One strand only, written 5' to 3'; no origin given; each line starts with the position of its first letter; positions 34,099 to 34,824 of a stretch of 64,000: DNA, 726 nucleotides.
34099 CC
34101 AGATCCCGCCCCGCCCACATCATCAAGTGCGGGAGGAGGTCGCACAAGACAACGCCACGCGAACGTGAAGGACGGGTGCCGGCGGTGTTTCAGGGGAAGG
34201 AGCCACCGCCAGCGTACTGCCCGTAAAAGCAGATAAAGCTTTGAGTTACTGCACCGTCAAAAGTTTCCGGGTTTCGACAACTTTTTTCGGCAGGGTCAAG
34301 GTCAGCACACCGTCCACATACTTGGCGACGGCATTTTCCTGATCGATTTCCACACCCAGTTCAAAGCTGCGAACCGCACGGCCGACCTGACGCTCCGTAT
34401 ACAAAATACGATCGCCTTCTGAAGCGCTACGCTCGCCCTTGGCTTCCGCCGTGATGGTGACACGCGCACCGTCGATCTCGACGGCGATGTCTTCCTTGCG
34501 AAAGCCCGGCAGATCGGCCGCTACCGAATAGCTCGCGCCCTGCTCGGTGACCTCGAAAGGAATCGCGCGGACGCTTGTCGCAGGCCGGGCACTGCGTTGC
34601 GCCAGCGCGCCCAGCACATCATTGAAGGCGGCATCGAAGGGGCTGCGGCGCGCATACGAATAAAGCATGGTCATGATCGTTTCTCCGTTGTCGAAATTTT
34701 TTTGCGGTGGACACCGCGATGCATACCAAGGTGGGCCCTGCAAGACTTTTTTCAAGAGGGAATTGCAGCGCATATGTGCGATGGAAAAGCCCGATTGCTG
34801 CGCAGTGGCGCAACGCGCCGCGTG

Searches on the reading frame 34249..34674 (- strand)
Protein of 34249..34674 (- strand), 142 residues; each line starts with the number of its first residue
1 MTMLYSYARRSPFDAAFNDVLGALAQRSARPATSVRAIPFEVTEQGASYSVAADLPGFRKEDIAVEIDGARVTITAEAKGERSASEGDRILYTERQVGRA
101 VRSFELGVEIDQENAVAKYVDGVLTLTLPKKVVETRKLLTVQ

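Call 8: find_related_loci(query=window:34249-34674:-, collection=genome_contigs, flank=2500)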
Query seq(142 aa) (142 aa) in genome_contigs; peptide patterns used: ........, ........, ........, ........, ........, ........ (x = any residue, [..] = any of these).
427 stretches matched a pattern; 22 encode a relative of the query (tblastn E <= 1e-3); 22 distinct loci.
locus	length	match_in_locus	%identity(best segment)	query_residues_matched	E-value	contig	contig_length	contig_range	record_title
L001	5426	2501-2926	86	1-142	4e-79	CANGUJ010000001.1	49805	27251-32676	MAG: Burkholderiales bacterium isolate RE-15aug16-181 genome assembly, contig: RE-15aug16-C540, whole genome shotgun seq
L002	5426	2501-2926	69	1-142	7e-61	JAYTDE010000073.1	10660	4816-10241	MAG: Burkholderiales bacterium isolate GFS_1658 GFS_1658_72, whole genome shotgun sequence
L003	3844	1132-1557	68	1-142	5e-59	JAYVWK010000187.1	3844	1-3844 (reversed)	MAG: Burkholderiales bacterium isolate GL82_DN_metabat_42_sub GL82_DN_metabat_42_sub_186, whole genome shotgun sequence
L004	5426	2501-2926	66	1-142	9e-58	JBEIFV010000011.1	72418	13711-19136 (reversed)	MAG: Burkholderiales bacterium isolate Sample-102-S76-bin-101 Sample_102_S76-bin_101-k141_2124336, whole genome shotgun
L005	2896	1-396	67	11-142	1e-53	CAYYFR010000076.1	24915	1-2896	MAG TPA_asm: uncultured Burkholderiales bacterium isolate SRP128246_co1_11 genome assembly, contig: NODE_3731_length_249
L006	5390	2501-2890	64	7-142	5e-47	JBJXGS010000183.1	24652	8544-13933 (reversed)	MAG: Burkholderiales bacterium isolate F1F2.bin.191 k127_6498569, whole genome shotgun sequence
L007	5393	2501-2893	60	7-142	3e-46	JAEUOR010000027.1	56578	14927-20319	MAG: Burkholderiales bacterium isolate new MAG-204 k141_2173216, whole genome shotgun sequence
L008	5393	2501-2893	48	10-142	1e-30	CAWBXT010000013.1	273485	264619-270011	MAG: uncultured beta proteobacterium isolate MFD05442.bin.1.419 genome assembly, contig: contig_51029, whole genome shot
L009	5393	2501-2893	46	10-142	2e-30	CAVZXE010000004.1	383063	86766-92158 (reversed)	MAG: uncultured bacterium isolate MFD04716.bin.1.136 genome assembly, contig: contig_12638, whole genome shotgun sequenc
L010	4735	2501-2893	44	10-142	2e-27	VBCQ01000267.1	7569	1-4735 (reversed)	MAG: Betaproteobacteria bacterium isolate BP_21 14_0903_13_30cm_scaffold_3265345, whole genome shotgun sequence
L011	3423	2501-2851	45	13-131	2e-27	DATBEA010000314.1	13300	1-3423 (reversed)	MAG TPA_asm: Usitatibacter sp. isolate SMAG_U5825 k141_2765728, whole genome shotgun sequence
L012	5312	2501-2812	48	38-141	3e-27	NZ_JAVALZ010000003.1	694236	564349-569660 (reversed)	Uliginosibacterium sp. 31-16 NODE_3_length_694236_cov_52.229082, whole genome shotgun sequence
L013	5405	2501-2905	46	8-142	1e-26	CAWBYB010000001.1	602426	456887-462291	MAG: uncultured beta proteobacterium isolate MFD05442.bin.2.174 genome assembly, contig: contig_16147, whole genome shot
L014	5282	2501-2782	48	37-130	1e-25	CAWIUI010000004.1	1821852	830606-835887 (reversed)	MAG: uncultured beta proteobacterium isolate MFD01872.bin.1.10 genome assembly, contig: contig_137222, whole genome shot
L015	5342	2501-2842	47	24-142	7e-25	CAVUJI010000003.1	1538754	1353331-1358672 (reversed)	MAG: uncultured beta proteobacterium isolate MFD01721.bin.2.93 genome assembly, contig: contig_33501, whole genome shotg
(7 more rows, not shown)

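Call 29: find_homologous_proteins(query=window:34249-34674:-, max_evalue=1e-20)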
Query seq(142 aa) (142 aa): 130 proteins with E <= 1e-20 among 435 candidates; the best 120 are listed.
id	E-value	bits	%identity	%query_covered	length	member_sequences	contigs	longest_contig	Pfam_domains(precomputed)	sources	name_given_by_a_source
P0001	2.9e-79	281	95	100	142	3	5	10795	PF00011.28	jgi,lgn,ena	jgi:HSP20 family protein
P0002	1.9e-76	272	94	100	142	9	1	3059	PF27746.1,PF00011.28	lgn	-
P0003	5.7e-76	271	92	100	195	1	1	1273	PF00011.28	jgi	jgi:HSP20 family protein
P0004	1.1e-73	263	89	100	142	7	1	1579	PF00011.28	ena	-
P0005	3.0e-70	252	86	100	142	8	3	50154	PF00011.28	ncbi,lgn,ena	-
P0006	5.3e-64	232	78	100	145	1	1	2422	PF00011.28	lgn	-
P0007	2.8e-63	230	78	100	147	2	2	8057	PF00011.28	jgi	jgi:HSP20 family protein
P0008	4.6e-63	229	78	100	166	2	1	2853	PF00011.28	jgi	jgi:HSP20 family protein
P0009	2.8e-51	191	68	100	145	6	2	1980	PF00011.28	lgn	-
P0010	2.3e-50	188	67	100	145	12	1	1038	PF00011.28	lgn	-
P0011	1.5e-49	185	68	98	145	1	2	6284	PF00011.28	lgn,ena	-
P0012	1.9e-49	185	64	100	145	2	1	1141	PF00011.28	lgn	-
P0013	3.2e-49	184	63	100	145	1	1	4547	PF00011.28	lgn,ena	-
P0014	5.0e-49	184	66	100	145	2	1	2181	PF00011.28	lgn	-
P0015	6.1e-49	183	65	100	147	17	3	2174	PF00011.28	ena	-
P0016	1.0e-48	183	63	100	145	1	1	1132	PF00011.28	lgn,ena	-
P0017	1.2e-48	182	66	100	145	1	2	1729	PF00011.28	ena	-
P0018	1.7e-48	182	66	100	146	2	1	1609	PF00011.28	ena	-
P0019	4.1e-48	181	64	100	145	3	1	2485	PF27746.1,PF00011.28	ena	-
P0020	5.0e-48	180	66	100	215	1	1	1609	PF00011.28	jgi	jgi:HSP20 family protein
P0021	7.1e-48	180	62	100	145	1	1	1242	PF00011.28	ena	-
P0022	1.2e-47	179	63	100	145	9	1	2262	PF27746.1,PF00011.28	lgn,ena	-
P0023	1.9e-47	179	63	100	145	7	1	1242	PF00011.28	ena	-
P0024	2.1e-47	178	66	100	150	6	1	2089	PF00011.28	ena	-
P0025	3.5e-47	178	63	100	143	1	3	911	PF00011.28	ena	-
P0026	4.5e-47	177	64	100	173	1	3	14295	PF00011.28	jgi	jgi:HSP20 family protein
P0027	6.4e-47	177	63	100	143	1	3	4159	PF00011.28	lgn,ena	-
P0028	5.7e-46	174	64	100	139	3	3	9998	PF00011.28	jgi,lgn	-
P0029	1.4e-45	173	61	100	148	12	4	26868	PF00011.28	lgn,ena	-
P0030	3.5e-45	171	63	100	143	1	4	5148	PF00011.28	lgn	-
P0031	1.7e-44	169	64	95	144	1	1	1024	PF00011.28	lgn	-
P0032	2.1e-44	169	61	100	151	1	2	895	PF00011.28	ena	-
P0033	2.9e-44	168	61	100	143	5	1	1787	PF00011.28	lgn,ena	-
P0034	3.0e-44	168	91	65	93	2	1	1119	PF00011.28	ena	-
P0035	3.0e-44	168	90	65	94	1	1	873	PF00011.28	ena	-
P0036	4.8e-44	168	60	100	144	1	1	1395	PF00011.28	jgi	jgi:HSP20 family protein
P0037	7.6e-44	167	63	100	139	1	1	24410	PF00011.28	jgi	-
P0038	5.7e-43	164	58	100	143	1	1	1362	PF00011.28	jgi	jgi:HSP20 family protein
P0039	1.3e-41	160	59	99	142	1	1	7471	PF27746.1,PF00011.28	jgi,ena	-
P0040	1.8e-41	159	60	94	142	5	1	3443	PF27746.1,PF00011.28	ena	-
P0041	2.1e-41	159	59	94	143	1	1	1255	PF00011.28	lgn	-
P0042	3.6e-41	158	58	99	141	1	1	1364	PF27746.1,PF00011.28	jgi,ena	-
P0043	4.5e-41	158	58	99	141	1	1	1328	PF00011.28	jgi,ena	-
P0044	4.6e-41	158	60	93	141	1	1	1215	PF27746.1,PF00011.28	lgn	-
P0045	4.8e-41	158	60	93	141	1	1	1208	PF27746.1,PF00011.28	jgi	jgi:HSP20 family protein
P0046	6.4e-41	157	59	97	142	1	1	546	PF00011.28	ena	-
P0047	8.7e-41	157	57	99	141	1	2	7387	PF27746.1,PF00011.28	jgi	jgi:HSP20 family protein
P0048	1.7e-40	156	56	99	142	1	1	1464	PF27746.1,PF00011.28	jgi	jgi:HSP20 family protein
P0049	1.7e-40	156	57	99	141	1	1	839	PF27746.1,PF00011.28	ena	-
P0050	3.5e-40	155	57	93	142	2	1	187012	PF27746.1,PF00011.28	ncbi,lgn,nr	ncbi:MAG: heat shock protein Hsp20 [Betaproteobacteria bacterium]|nr:heat shock protein Hsp20 [Betap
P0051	4.1e-40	155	59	93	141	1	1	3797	PF00011.28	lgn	-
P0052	5.3e-40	154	57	99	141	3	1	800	PF27746.1,PF00011.28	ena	-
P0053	1.4e-39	153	57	99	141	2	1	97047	PF27746.1,PF00011.28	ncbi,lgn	ncbi:MAG TPA: Hsp20/alpha crystallin family protein [Burkholderiales bacterium]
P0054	1.6e-39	153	58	100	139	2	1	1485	PF00011.28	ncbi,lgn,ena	-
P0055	2.1e-39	153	56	99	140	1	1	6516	PF00011.28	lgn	-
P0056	3.4e-39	152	64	96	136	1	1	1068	PF27746.1,PF00011.28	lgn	-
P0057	6.1e-39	151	52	99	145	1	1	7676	PF27746.1,PF00011.28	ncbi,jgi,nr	ncbi:MAG TPA: Hsp20/alpha crystallin family protein [Burkholderiales bacterium]|jgi:HSP20 family pro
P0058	6.3e-39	151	55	99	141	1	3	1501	PF00011.28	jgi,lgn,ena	-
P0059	6.6e-39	151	64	96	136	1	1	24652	PF00011.28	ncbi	ncbi:MAG: Hsp20/alpha crystallin family protein [Burkholderiales bacterium]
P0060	1.3e-38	150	59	94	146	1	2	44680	PF00011.28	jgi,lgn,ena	-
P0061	1.7e-38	150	60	96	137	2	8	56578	PF00011.28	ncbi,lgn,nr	ncbi:MAG: Hsp20/alpha crystallin family protein [Burkholderiales bacterium]|nr:Hsp20/alpha crystalli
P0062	1.9e-38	149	56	99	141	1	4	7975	PF27746.1,PF00011.28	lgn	-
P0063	1.9e-38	149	56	99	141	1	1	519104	PF00011.28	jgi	jgi:HSP20 family protein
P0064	2.0e-38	149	58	94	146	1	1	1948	PF00011.28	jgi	jgi:HSP20 family protein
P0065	7.7e-38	147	54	99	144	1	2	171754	PF00011.28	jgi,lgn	jgi:HSP20 family protein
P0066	2.3e-37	146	55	94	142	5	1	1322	PF00011.28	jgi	jgi:HSP20 family protein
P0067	2.7e-37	146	58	100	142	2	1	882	PF00011.28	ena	-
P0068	5.0e-37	145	54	94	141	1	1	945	PF00011.28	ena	-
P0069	2.8e-36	142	54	94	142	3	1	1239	PF00011.28,PF17886.8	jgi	jgi:HSP20 family protein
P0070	2.5e-35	139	56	94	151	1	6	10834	PF00011.28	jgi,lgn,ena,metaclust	metaclust:\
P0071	3.2e-35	139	52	100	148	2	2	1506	PF00011.28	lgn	-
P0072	2.3e-34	136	54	100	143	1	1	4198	PF00011.28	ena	-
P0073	3.5e-34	136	51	94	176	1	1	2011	PF27746.1,PF00011.28,PF17886.8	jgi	jgi:HSP20 family protein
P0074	1.3e-33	134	52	97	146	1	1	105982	PF00011.28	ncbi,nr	ncbi:MAG: Hsp20/alpha crystallin family protein [Burkholderiales bacterium]|nr:Hsp20/alpha crystalli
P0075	1.2e-32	131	49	94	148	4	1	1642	PF00011.28,PF17886.8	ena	-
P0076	3.6e-32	129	50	100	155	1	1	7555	PF00011.28,PF17886.8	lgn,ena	-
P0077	5.0e-30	122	49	96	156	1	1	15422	PF00011.28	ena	-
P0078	9.1e-30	121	48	92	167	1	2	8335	PF00011.28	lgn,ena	-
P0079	2.0e-29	120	49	96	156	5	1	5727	PF00011.28,PF17886.8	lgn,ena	-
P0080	2.2e-29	120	48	92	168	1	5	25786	PF00011.28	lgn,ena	-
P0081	1.1e-28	118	48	92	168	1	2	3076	PF00011.28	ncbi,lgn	-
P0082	2.6e-28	117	48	92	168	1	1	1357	PF00011.28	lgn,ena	-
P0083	3.5e-28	116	47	92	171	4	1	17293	PF00011.28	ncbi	-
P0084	6.3e-27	112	58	75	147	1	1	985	PF00011.28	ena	-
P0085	5.2e-25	106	53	89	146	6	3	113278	PF00011.28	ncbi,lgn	-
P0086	6.0e-25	106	53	92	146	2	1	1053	PF27746.1,PF00011.28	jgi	jgi:HSP20 family protein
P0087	6.6e-25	106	55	79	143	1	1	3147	PF00011.28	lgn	-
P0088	7.6e-25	106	47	99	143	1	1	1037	PF00011.28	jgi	-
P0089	1.4e-24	105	48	92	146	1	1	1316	PF27746.1,PF00011.28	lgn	-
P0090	1.8e-24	104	50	92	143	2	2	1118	PF00011.28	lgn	-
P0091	1.5e-23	101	46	99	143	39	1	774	PF00011.28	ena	-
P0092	1.6e-23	101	49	92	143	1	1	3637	PF00011.28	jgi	-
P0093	1.9e-23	101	46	94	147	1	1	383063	PF00011.28,PF17886.8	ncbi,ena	-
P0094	4.3e-23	100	52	85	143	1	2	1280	PF00011.28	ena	-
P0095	4.6e-23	100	45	91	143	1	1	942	PF27746.1,PF00011.28,PF17886.8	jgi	jgi:HSP20 family protein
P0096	6.5e-23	99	49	92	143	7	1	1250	PF00011.28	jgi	-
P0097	1.2e-22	98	51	83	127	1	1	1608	PF00011.28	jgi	jgi:HSP20 family protein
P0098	1.2e-22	98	48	87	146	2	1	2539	PF00011.28,PF17886.8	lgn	-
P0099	1.6e-22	98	49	85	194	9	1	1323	PF00011.28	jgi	jgi:HSP20 family protein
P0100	1.8e-22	98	46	92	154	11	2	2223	PF27746.1,PF00011.28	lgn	-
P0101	2.1e-22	98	49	86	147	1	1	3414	PF00011.28,PF17886.8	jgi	jgi:HSP20 family protein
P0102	5.0e-22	96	52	84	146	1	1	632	PF27746.1,PF00011.28,PF17886.8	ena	-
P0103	5.9e-22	96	45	100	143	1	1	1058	PF00011.28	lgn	-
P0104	7.8e-22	96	52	65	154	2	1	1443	PF27746.1,PF00011.28,PF17886.8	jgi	-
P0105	8.9e-22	96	44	91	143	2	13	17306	PF00011.28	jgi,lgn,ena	-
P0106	8.9e-22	96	50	87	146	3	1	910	PF00011.28,PF17886.8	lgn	-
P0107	9.0e-22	96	46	87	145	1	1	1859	PF00011.28,PF17886.8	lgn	-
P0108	9.0e-22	96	46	92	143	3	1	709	PF00011.28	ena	-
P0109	1.0e-21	95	49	92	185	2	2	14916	PF00011.28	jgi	jgi:HSP20 family protein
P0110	1.3e-21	95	49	86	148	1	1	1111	PF00011.28,PF17886.8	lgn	-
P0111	1.4e-21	95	47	91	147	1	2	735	PF00011.28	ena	-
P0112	1.6e-21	95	50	74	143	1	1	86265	PF00011.28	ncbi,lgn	-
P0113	1.6e-21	95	47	87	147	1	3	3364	PF00011.28,PF17886.8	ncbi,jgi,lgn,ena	jgi:HSP20 family protein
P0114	1.7e-21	95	47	92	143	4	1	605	PF00011.28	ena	-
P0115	1.8e-21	95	44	84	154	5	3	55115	PF27746.1,PF00011.28,PF17886.8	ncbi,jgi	-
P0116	1.9e-21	95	47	83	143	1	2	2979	PF27746.1,PF00011.28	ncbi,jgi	jgi:HSP20 family protein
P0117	1.9e-21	95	46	87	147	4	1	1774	PF00011.28,PF17886.8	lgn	-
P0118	1.9e-21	95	48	82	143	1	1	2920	PF00011.28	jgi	-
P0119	2.0e-21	95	48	85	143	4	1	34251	PF00011.28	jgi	jgi:HSP20 family protein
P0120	2.0e-21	94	49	86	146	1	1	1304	PF00011.28,PF17886.8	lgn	-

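Call 30: find_encoding_contigs(protein=P0007, flank=1500, max_places=2)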
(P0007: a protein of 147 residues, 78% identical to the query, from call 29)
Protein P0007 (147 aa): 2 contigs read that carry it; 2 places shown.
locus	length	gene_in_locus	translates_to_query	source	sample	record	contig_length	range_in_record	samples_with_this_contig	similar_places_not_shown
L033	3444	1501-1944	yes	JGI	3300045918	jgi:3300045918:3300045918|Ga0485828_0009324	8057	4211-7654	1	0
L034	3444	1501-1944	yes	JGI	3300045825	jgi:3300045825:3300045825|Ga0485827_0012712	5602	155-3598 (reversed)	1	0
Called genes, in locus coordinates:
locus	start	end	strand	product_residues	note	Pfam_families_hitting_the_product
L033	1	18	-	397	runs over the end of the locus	PF06779:MFS_4, PF07690:MFS_1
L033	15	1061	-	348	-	PF02277:DBI_PRT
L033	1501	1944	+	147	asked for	PF00011:HSP20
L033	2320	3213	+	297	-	PF00696:AA_kinase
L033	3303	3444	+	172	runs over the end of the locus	PF00383:dCMP_cyt_deam_1, PF14437:MafB19-deam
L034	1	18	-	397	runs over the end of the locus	PF06779:MFS_4, PF07690:MFS_1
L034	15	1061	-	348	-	PF02277:DBI_PRT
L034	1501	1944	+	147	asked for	PF00011:HSP20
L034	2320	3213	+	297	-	PF00696:AA_kinase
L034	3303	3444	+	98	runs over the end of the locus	?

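Call 31: find_encoding_contigs(protein=P0029, flank=1500, max_places=2)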
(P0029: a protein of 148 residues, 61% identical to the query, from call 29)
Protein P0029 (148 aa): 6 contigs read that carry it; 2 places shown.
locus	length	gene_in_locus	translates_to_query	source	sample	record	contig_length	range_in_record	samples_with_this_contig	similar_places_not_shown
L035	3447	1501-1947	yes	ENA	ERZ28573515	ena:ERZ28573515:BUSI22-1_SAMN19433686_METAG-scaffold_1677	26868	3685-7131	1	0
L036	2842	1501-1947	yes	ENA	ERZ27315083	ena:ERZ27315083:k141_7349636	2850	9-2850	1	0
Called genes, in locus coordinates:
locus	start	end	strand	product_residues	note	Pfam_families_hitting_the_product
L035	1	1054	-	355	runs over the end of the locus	PF02277:DBI_PRT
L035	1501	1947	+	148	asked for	PF00011:HSP20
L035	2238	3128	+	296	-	PF00696:AA_kinase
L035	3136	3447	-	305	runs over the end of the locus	PF00126:HTH_1, PF03466:LysR_substrate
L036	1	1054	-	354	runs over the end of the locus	?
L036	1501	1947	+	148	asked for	PF00011:HSP20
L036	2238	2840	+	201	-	?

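Call 32: find_encoding_contigs(protein=P0050, flank=1500, max_places=1)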
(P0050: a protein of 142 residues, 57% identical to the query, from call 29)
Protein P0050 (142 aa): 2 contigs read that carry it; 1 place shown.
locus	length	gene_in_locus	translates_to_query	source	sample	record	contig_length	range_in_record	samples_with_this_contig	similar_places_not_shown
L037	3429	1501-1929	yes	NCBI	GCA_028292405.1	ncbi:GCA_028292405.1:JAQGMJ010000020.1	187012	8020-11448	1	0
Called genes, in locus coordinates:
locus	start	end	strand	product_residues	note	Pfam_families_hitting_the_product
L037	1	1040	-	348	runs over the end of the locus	PF02277:DBI_PRT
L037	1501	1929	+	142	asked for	PF27746:Small_heat_shock_put (weak), PF00011:HSP20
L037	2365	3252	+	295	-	PF00696:AA_kinase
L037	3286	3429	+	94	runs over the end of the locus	-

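Call 33: find_encoding_contigs(protein=P0063, flank=1500, max_places=1)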
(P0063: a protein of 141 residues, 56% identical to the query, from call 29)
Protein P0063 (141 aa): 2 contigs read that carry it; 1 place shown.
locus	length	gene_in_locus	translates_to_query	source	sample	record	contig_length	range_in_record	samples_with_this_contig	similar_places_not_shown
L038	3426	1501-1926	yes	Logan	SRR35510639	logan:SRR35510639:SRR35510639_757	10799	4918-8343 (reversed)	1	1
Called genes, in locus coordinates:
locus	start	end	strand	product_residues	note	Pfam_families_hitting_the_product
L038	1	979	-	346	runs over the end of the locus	PF02277:DBI_PRT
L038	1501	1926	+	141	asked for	PF00011:HSP20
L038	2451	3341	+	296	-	PF00696:AA_kinase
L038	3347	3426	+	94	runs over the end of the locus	-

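Call 35: find_encoding_contigs(protein=P0053, flank=1500, max_places=1)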
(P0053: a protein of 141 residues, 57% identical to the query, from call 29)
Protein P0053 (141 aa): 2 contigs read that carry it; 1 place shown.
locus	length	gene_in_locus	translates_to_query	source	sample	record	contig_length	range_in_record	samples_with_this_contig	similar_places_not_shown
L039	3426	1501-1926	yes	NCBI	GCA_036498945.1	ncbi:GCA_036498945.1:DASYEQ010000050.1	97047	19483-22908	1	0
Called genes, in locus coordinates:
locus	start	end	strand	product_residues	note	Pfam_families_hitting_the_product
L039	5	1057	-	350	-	PF02277:DBI_PRT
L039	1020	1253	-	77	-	PF14375:Cys_rich_CWC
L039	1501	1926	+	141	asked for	PF27746:Small_heat_shock_put (weak), PF00011:HSP20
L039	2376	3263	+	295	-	PF00696:AA_kinase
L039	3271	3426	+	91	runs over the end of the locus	-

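Call 36: find_encoding_contigs(protein=P0065, flank=1500, max_places=1)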
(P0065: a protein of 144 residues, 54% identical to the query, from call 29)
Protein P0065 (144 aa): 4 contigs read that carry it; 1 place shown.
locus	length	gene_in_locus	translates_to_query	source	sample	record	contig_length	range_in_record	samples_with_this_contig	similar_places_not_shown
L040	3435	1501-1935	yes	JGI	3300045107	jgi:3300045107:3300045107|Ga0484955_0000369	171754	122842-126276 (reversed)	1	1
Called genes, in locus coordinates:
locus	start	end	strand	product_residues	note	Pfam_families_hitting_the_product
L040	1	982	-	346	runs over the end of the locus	PF02277:DBI_PRT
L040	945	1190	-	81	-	PF14375:Cys_rich_CWC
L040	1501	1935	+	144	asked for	PF00011:HSP20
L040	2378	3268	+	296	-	PF00696:AA_kinase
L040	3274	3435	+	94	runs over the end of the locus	-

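Call 37: find_encoding_contigs(protein=P0060, flank=1500, max_places=1)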
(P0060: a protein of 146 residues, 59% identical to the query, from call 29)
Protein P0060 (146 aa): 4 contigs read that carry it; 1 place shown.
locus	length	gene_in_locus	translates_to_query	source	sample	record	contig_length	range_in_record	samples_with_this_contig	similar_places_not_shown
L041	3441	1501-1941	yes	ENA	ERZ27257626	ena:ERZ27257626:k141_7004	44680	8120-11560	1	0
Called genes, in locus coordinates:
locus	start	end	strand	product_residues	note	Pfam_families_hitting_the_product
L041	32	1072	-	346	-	PF02277:DBI_PRT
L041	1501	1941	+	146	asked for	PF00011:HSP20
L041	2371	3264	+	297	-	PF00696:AA_kinase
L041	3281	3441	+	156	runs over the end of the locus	PF08906:T6SS_Tdi1_C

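Call 38: find_encoding_contigs(protein=P0074, flank=1500, max_places=1)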
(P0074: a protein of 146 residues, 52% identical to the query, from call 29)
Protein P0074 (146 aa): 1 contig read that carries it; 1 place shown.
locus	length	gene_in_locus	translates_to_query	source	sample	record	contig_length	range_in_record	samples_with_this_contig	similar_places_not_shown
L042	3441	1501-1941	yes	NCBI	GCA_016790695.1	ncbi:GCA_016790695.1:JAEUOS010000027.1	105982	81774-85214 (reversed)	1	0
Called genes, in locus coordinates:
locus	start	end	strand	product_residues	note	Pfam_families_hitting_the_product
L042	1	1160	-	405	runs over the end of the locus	PF07690:MFS_1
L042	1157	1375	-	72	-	PF14375:Cys_rich_CWC (weak)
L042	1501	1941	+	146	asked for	PF00011:HSP20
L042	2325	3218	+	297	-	PF00696:AA_kinase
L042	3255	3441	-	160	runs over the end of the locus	PF00578:AhpC-TSA, PF08534:Redoxin, PF00085:Thioredoxin (weak), PF13905:Thioredoxin_8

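Call 39: find_encoding_contigs(protein=P0085, flank=1500, max_places=1)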
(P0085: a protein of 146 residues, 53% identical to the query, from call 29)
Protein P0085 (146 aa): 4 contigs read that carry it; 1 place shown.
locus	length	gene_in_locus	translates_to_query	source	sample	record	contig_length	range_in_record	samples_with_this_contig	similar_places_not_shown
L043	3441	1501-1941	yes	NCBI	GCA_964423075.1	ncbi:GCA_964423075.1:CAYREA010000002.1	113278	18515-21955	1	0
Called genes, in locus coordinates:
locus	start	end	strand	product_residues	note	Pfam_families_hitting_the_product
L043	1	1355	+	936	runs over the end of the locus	PF01565:FAD_binding_4, PF02754:CCG (faint), PF02913:FAD-oxidase_C, PF12838:Fer4_7, PF13183:Fer4_8, PF13187:Fer4_9 (weak), PF13484:Fer4_16 (weak), PF13534:Fer4_17, +1 more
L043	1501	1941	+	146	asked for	PF00011:HSP20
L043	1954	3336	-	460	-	PF00890:FAD_binding_2, PF01266:DAO (weak), PF01593:Amino_oxidase, PF01946:Thi4 (faint), PF07992:Pyr_redox_2 (faint), PF12831:FAD_oxidored, PF13450:NAD_binding_8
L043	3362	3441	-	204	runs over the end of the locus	PF23914:TPR_CcmH_CycH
